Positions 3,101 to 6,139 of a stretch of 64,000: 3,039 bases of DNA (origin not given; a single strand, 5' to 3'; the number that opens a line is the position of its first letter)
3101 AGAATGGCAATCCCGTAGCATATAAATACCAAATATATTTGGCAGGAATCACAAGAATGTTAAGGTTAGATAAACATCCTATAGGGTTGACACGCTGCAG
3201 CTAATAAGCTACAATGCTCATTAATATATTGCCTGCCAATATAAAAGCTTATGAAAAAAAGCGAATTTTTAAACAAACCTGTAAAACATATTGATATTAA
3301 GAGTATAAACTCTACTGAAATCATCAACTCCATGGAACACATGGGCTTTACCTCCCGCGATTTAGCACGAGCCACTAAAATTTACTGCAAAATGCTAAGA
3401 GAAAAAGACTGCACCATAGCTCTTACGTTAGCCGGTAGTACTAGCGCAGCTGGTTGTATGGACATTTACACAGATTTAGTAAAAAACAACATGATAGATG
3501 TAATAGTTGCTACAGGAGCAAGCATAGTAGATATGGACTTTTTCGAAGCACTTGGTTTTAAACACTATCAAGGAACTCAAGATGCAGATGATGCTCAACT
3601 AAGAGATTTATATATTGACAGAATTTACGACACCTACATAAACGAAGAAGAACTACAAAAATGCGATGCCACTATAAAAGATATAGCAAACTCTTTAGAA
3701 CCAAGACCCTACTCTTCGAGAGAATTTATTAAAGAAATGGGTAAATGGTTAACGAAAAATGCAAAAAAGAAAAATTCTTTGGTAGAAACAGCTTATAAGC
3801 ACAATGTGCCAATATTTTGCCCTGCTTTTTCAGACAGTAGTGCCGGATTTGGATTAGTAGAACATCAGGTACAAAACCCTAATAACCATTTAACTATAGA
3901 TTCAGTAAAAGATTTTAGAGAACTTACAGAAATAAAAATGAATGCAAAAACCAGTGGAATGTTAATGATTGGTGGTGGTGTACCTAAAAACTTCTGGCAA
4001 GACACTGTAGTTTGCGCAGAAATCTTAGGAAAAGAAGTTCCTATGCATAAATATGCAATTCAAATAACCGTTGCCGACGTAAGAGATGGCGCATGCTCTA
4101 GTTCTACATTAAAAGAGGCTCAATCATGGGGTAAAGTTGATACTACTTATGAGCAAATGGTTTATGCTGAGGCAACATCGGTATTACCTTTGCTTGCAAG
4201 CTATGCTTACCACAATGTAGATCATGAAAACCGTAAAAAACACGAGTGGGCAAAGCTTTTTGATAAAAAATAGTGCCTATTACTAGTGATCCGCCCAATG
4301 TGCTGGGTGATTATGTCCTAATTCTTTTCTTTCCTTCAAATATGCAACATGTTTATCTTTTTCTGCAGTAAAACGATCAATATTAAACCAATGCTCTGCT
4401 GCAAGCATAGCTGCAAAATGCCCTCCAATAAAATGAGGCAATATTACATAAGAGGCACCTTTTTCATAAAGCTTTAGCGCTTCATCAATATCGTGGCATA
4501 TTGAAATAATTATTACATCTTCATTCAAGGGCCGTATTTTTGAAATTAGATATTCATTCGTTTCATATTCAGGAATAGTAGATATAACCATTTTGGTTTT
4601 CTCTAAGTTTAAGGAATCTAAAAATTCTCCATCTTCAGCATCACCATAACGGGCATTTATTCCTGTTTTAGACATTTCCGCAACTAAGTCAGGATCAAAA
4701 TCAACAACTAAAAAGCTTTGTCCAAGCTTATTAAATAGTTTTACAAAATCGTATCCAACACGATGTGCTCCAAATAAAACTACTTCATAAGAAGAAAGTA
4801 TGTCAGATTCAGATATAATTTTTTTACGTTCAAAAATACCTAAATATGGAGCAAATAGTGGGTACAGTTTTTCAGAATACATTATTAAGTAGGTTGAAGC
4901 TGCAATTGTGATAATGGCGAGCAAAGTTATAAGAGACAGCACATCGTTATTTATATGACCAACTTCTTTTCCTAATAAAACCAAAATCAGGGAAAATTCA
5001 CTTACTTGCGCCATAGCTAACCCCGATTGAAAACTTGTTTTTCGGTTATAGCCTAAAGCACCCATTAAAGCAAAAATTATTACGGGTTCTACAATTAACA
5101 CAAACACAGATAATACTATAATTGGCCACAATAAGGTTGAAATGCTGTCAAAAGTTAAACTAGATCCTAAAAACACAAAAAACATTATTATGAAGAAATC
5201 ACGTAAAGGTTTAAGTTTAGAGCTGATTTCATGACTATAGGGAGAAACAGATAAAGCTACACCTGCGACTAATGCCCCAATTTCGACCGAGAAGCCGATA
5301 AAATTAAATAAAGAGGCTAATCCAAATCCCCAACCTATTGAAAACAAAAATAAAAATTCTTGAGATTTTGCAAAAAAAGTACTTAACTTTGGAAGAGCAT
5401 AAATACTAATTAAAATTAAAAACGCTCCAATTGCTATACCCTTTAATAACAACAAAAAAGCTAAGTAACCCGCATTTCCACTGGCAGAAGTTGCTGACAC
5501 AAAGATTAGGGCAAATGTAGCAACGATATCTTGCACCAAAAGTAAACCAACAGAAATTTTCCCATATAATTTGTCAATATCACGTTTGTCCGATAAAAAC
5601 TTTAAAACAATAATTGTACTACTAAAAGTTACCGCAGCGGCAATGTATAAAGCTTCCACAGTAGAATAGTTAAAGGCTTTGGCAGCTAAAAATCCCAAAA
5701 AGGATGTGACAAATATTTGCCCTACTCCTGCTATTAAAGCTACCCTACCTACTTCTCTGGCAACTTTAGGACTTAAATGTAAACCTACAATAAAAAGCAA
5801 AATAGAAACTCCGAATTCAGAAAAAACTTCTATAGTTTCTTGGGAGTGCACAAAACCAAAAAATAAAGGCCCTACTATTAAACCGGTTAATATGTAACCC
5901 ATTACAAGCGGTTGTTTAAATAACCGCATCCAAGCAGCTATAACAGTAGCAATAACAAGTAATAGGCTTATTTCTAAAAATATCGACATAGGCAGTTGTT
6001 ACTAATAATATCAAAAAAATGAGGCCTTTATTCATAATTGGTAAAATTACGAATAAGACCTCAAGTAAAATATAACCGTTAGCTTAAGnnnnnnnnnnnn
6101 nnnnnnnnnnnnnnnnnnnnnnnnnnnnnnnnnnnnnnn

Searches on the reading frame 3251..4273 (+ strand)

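Call 6: search_protein_families(library=pfam, proteins=[window:3251-4273:+], max_evalue=0.01)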
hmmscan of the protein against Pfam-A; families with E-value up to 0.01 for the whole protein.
window:3251-4273:+ (340 aa): 1 family
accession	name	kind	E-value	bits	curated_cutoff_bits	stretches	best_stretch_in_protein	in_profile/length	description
PF01916.23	DS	-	3.2e-100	335.6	27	1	23-318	1-287/288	Deoxyhypusine synthase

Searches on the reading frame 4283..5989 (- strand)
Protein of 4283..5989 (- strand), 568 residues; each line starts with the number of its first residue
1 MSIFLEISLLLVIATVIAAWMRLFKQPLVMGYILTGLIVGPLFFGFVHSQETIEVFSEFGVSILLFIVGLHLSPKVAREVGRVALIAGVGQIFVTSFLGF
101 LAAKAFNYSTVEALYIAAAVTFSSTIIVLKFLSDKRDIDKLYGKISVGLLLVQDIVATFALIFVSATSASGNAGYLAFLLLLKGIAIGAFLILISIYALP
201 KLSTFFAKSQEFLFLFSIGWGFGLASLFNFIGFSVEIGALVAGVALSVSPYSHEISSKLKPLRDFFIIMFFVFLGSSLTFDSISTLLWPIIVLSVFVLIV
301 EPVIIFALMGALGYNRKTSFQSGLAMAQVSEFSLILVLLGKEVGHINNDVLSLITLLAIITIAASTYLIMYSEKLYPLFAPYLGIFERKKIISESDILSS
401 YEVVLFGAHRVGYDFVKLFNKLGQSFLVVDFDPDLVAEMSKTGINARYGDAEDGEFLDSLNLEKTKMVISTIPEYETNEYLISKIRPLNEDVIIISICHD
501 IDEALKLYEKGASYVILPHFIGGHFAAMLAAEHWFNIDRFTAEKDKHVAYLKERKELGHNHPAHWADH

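Call 6: search_protein_families(library=pfam, proteins=[window:4283-5989:-], max_evalue=0.01)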
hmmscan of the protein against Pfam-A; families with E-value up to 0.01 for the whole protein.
window:4283-5989:- (568 aa): 2 families
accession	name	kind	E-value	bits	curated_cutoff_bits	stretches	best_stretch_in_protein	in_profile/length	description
PF00999.27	Na_H_Exchanger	-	3.6e-57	194.4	26.2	1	14-363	3-363/375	Sodium/hydrogen exchanger, transmembrane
PF02254.24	TrkA_N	-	6.8e-20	72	23.8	1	403-518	1-116/116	TrkA-N domain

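Call 33: find_related_loci(query=window:4283-5989:-, collection=genome_contigs, flank=10000)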
Query window:4283-5989:- (568 aa) in genome_contigs; peptide patterns used: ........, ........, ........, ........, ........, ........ (x = any residue, [..] = any of these).
139 stretches matched a pattern; 31 encode a relative of the query (tblastn E <= 1e-3); 31 distinct loci.
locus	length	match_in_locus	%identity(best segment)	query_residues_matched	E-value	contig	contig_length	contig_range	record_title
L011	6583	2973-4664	63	1-564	0e+0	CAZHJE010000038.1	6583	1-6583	MAG TPA_asm: uncultured Candidatus Saccharibacteria bacterium isolate SRP329715_co1_402 genome assembly, contig: NODE_18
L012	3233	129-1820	63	1-564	0e+0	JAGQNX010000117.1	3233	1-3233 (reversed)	MAG: candidate division WWE3 bacterium isolate HKST-UBA79 2014-04-01_1_(paired)_contig_292925, whole genome shotgun sequ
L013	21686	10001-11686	60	1-562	0e+0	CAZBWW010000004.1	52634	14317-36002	MAG TPA_asm: uncultured Candidatus Saccharibacteria bacterium isolate SRP329715_co1_384 genome assembly, contig: NODE_74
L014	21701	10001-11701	59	1-568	0e+0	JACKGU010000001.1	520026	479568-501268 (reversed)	MAG: Candidatus Nomurabacteria bacterium isolate HK-STAS-PATE-46 HK-STAS-PATE-46_1, whole genome shotgun sequence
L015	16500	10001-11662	51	1-554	0e+0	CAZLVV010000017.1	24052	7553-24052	MAG TPA_asm: uncultured Gammaproteobacteria bacterium isolate binchicken_co246_359 genome assembly, contig: NODE_2591_le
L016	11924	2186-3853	50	1-556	5e-180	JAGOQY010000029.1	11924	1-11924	Patescibacteria group bacterium isolate Gw_Eff_bin_227 Gw_Eff_13299_length_11924_cov_9.569467, whole genome shotgun sequ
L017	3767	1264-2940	47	1-559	0e+0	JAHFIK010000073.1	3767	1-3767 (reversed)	MAG: Candidatus Uhrbacteria bacterium isolate nzgw360 NODE_34971_length_3768_cov_8.334796, whole genome shotgun sequence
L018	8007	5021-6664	46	21-568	2e-172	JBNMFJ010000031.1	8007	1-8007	MAG: Patescibacteria group bacterium isolate 3300053785_114 Ga0535658_0028157, whole genome shotgun sequence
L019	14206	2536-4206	49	1-554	6e-172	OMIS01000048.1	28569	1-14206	bacterium isolate AM_0466 genome assembly, contig: AM_0466_48, whole genome shotgun sequence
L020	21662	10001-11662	48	1-554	2e-171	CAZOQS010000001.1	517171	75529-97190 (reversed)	MAG TPA_asm: uncultured Gammaproteobacteria bacterium isolate SRP296810_co1_165 genome assembly, contig: NODE_3_length_5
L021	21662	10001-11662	51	1-554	1e-171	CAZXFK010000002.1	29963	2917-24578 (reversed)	MAG TPA_asm: uncultured Gammaproteobacteria bacterium isolate SRP278314_co2_137 genome assembly, contig: NODE_2114_lengt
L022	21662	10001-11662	51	1-554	4e-171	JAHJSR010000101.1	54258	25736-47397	MAG: Patescibacteria group bacterium isolate OS_PC_MetaG.mb.25 OS_PC_MetaG.mb.25_k141_782441, whole genome shotgun seque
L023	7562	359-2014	48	1-551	3e-170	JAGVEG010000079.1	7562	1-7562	MAG: Candidatus Berkelbacteria bacterium isolate WC_12 c_000000050939, whole genome shotgun sequence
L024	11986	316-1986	48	1-554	9e-170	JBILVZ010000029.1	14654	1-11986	MAG: Methylococcaceae bacterium isolate ME2018-08-25_3300042355_group8_bin66 Rohwer_bin1527_scaffold_1432_c1, whole geno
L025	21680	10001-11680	50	1-557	6e-169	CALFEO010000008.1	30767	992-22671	MAG TPA_asm: uncultured bacterium isolate SRR3330206_bin.16_CONCOCT_v1.1_MAG genome assembly, contig: ERZ724085.1205, wh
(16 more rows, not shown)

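Call 58: find_related_loci(query=window:4283-5989:-, collection=metagenome_contigs, flank=10000)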
Query window:4283-5989:- (568 aa) in metagenome_contigs; peptide patterns used: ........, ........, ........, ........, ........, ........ (x = any residue, [..] = any of these).
199 stretches matched a pattern; 27 encode a relative of the query (tblastn E <= 1e-3); 27 distinct loci.
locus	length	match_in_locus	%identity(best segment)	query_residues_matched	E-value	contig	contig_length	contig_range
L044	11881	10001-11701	59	1-568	0e+0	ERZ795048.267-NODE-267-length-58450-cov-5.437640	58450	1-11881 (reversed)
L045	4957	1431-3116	52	1-562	0e+0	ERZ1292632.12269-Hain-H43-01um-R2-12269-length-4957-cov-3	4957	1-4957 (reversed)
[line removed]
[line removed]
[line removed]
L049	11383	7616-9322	46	3-567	3e-168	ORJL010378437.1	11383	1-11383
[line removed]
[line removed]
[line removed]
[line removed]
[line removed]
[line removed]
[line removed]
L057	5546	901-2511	46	2-536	5e-154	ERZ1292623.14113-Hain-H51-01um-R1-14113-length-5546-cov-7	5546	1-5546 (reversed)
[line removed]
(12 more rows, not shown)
